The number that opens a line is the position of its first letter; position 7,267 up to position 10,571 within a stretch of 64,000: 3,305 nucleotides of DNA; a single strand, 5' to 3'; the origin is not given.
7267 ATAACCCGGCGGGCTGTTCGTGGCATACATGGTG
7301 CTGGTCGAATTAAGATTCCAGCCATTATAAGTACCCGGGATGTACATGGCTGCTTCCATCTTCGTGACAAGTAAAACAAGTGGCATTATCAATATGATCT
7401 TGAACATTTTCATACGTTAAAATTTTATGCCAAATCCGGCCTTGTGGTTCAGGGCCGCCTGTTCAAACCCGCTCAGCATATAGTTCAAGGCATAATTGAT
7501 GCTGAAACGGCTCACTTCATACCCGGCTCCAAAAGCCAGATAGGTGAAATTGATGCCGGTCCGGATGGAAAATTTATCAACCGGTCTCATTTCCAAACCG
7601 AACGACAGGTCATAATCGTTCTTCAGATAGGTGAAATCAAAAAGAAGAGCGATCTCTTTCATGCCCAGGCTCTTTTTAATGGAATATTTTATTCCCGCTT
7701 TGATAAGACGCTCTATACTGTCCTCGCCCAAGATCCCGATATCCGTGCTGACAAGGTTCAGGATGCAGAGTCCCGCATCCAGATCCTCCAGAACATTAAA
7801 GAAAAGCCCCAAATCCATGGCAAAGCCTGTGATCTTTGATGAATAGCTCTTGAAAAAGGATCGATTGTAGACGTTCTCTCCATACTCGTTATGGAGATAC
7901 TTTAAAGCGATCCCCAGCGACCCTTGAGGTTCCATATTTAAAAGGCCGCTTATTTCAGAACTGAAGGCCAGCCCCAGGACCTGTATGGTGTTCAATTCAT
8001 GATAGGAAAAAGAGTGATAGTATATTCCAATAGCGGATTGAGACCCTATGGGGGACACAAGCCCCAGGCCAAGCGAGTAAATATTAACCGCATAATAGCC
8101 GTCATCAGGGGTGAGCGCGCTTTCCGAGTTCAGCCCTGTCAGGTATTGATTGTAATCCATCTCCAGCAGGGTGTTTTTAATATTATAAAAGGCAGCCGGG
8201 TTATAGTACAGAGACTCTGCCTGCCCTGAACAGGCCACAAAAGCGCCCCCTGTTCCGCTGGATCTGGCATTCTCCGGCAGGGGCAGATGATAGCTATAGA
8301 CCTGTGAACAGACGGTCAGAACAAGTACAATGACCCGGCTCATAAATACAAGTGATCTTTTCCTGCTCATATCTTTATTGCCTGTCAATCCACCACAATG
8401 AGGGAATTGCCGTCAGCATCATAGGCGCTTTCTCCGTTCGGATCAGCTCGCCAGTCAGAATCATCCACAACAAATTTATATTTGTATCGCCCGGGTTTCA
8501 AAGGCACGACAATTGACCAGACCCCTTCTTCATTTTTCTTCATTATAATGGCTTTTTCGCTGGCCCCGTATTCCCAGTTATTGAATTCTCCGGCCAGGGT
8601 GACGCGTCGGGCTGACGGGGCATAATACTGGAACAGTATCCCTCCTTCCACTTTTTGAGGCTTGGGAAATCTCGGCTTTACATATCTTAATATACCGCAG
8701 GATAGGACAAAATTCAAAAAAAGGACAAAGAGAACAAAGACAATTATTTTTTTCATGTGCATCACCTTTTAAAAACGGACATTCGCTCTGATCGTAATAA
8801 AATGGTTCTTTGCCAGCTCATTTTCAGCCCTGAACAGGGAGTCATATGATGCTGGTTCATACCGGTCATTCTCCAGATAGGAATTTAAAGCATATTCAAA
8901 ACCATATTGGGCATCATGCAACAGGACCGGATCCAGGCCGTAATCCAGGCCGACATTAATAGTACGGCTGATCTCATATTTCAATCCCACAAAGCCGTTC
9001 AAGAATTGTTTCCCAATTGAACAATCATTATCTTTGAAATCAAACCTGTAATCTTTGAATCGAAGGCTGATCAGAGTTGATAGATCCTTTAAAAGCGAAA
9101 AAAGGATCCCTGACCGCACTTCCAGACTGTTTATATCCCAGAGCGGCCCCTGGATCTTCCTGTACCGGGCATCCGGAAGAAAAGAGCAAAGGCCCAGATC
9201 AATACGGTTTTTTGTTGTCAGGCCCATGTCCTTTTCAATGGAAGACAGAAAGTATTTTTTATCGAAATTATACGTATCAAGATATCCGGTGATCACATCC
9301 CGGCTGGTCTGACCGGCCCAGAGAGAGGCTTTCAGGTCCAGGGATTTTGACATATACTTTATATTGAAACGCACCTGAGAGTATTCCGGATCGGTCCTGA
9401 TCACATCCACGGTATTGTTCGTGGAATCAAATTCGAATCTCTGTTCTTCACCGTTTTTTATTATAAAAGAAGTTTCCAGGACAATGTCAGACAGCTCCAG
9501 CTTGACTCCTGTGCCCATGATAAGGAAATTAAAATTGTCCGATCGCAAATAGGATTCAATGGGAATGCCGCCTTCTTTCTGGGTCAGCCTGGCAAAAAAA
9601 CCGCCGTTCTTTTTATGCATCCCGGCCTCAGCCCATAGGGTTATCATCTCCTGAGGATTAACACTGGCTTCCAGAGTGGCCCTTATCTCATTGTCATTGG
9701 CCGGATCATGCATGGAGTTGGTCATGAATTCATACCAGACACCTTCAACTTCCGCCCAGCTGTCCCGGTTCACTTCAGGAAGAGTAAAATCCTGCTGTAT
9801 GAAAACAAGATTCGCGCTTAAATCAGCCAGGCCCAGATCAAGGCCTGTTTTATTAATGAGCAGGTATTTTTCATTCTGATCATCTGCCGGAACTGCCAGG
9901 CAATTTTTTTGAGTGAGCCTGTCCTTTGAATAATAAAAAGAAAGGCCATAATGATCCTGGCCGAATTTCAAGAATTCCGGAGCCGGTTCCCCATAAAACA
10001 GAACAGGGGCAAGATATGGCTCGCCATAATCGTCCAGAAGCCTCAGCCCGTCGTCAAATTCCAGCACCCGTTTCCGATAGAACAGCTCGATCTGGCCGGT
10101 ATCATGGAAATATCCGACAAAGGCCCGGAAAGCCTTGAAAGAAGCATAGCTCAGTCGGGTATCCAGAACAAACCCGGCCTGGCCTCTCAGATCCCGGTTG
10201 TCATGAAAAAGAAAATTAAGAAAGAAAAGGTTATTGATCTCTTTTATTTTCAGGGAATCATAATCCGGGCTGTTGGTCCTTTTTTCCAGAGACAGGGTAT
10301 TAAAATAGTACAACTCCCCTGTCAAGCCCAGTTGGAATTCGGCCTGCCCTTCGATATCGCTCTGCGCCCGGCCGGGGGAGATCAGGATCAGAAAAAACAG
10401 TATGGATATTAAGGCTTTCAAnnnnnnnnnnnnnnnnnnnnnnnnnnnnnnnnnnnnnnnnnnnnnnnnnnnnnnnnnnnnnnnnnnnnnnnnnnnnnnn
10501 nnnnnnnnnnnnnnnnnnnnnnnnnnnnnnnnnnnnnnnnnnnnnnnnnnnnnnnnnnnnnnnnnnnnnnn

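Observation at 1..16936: Barrel-rich alpha-glucan utilisation locus without SusC/SusD: candidate undescribed outer-membrane glycan capture system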

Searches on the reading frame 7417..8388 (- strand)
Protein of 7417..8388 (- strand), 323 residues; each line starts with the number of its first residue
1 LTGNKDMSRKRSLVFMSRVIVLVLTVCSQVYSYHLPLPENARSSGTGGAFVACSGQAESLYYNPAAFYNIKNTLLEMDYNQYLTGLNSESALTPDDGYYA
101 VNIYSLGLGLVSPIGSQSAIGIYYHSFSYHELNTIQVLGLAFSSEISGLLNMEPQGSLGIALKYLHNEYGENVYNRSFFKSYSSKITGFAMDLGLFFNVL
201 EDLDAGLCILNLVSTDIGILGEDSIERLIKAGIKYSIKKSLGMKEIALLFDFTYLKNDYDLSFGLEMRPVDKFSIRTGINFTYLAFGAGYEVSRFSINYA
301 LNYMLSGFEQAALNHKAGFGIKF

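Call 5: search_protein_families(library=pfam, proteins=[window:7417-8388:-], max_evalue=0.1)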
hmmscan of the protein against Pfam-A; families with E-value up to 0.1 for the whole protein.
window:7417-8388:- (323 aa): 1 family
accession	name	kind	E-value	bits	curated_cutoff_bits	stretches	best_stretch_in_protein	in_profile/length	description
PF02293.20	AmiS_UreI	-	0.058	13.9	25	1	243-291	60-108/166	AmiS/UreI family transporter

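Call 6: search_protein_families(library=ncbifam, proteins=[window:7417-8388:-], max_evalue=0.1)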
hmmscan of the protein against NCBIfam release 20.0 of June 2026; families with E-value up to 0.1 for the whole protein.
window:7417-8388:- (323 aa): 4 families
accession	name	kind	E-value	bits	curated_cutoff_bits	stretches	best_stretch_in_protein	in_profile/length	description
NF033709.1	PorV_fam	subfamily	1.1e-12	48.2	90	1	35-322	7-323/326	PorV/PorQ family protein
NF033710.1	T9SS_OM_PorV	equivalog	4.7e-07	29.3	250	1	38-199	32-184/367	type IX secretion system outer membrane channel protein PorV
NF033711.1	T9SS_PorQ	equivalog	6.2e-07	28.8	220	1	27-91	18-86/335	type IX secretion system protein PorQ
NF052325.1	PorVQ2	equivalog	0.0014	17.6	325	1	39-86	34-82/354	putative type IX sorting system protein PorV2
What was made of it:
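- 7417..8388 (-): 323-aa second PorV/PorQ-family barrel. PorV_fam 1.1e-12, PorV 4.7e-07 and PorQ 6.2e-07 (call 6).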

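Call 61: find_encoding_contigs(protein=window:7420-8388:-, flank=10000, max_places=2)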
Protein seq(323 aa) (323 aa): no gene with exactly this product is on record in the collection.

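Call 62: find_encoding_contigs(protein=window:7420-8370:-, flank=10000, max_places=2)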
Protein seq(317 aa) (317 aa): no gene with exactly this product is on record in the collection.

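Call 63: find_encoding_contigs(protein=window:7420-8343:-, flank=10000, max_places=2)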
Protein seq(308 aa) (308 aa): no gene with exactly this product is on record in the collection.
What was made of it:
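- Tried and rejected: All failed (calls 61-63).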

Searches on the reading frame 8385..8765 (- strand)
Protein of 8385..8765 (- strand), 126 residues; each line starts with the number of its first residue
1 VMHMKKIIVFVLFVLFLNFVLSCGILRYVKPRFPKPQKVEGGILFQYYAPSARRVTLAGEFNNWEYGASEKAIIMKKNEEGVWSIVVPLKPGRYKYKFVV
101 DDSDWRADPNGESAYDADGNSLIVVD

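Call 5: search_protein_families(library=pfam, proteins=[window:8385-8765:-], max_evalue=0.1)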
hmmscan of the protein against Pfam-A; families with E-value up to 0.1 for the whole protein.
window:8385-8765:- (126 aa): 4 families
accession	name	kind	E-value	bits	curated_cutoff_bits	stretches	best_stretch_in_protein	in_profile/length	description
PF02922.24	CBM_48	-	6.2e-15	55.7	22.4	1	40-110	10-82/83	Carbohydrate-binding module 48 (Isoamylase N-terminal domain)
PF16561.11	AMPK1_CBM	-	1.7e-13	51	26.8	1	51-122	10-74/85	Glycogen recognition site of AMP-activated protein kinase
PF22058.2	X25_BaPul_like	-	0.00095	19.7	27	1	59-107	13-58/87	Pullulanase X25 domain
PF22019.2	GlgB_N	-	0.0067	17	27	1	39-103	25-83/94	alpha-1,4-glucan branching enzyme GlgB, N-terminal domain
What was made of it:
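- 8385..8765 (-): 126-aa CBM48 lipoprotein (lipobox VLSC). It is a core cassette member. Other phyla carry one to three such genes, or versions with two CBM48 modules. CBM_48 6.2e-15 and AMPK1_CBM 1.7e-13 (call 5).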

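Call 6: search_protein_families(library=ncbifam, proteins=[window:8385-8765:-], max_evalue=0.1)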
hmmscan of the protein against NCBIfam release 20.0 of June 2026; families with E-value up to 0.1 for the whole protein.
window:8385-8765:- (126 aa): 9 families
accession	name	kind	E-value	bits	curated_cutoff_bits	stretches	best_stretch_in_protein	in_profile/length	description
NF003811.1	PRK05402.1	equivalog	1.1e-10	40.7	741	1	40-114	28-104/619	1,4-alpha-glucan branching protein GlgB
NF008967.0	PRK12313.1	equivalog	3.5e-09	35.6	577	1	40-112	37-109/633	1,4-alpha-glucan branching protein GlgB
TIGR01515.1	branching_enzym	equivalog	1.4e-08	33.8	463.95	1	41-111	28-99/607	1,4-alpha-glucan branching enzyme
NF009221.0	PRK12568.1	equivalog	5.7e-07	28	1270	1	42-106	154-214/745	1,4-alpha-glucan branching enzyme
NF011294.0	PRK14706.1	equivalog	1e-05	24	1284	1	41-106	41-102/642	1,4-alpha-glucan branching enzyme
TIGR02104.1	pulA_typeI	equivalog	3.2e-05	22.2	504.5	1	45-124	23-103/605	type I pullulanase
NF052315.1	T9SS_plug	equivalog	0.00015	21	100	1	52-104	295-345/385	type IX secretion system plug protein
TIGR02402.1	trehalose_TreZ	equivalog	0.001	17.5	538.8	1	45-121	3-72/545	malto-oligosyltrehalose trehalohydrolase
NF011293.0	PRK14705.1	equivalog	0.008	13.7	2376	1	42-105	639-701/1224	1,4-alpha-glucan branching enzyme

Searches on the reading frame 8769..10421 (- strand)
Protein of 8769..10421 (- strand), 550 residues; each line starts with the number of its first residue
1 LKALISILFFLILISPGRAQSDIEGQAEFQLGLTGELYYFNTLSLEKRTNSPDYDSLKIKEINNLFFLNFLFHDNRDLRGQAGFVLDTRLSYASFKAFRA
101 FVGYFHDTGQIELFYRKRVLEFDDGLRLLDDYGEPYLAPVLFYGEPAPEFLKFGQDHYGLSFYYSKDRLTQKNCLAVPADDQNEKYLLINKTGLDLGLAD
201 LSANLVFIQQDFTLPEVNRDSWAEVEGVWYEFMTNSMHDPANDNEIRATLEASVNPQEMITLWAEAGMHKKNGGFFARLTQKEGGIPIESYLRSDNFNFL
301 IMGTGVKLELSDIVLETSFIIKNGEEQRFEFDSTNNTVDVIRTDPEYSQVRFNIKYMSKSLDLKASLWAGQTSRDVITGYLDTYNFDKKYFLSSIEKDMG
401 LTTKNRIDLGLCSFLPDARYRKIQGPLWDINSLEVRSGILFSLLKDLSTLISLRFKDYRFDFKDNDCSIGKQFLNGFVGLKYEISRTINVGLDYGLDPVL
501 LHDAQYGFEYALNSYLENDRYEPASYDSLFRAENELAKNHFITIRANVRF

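Call 5: search_protein_families(library=pfam, proteins=[window:8769-10421:-], max_evalue=0.1)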
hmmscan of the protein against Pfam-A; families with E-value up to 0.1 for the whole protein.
window:8769-10421:- (550 aa): 1 family
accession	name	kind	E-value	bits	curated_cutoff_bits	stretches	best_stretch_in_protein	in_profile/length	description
PF10911.13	T7-like_Y65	-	0.024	14.8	25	1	337-386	15-63/77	Bacteriophage T7-like gene 6.5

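Call 6: search_protein_families(library=ncbifam, proteins=[window:8769-10421:-], max_evalue=0.1)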
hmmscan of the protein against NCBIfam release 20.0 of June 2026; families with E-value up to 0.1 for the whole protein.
window:8769-10421:- (550 aa): 0 families
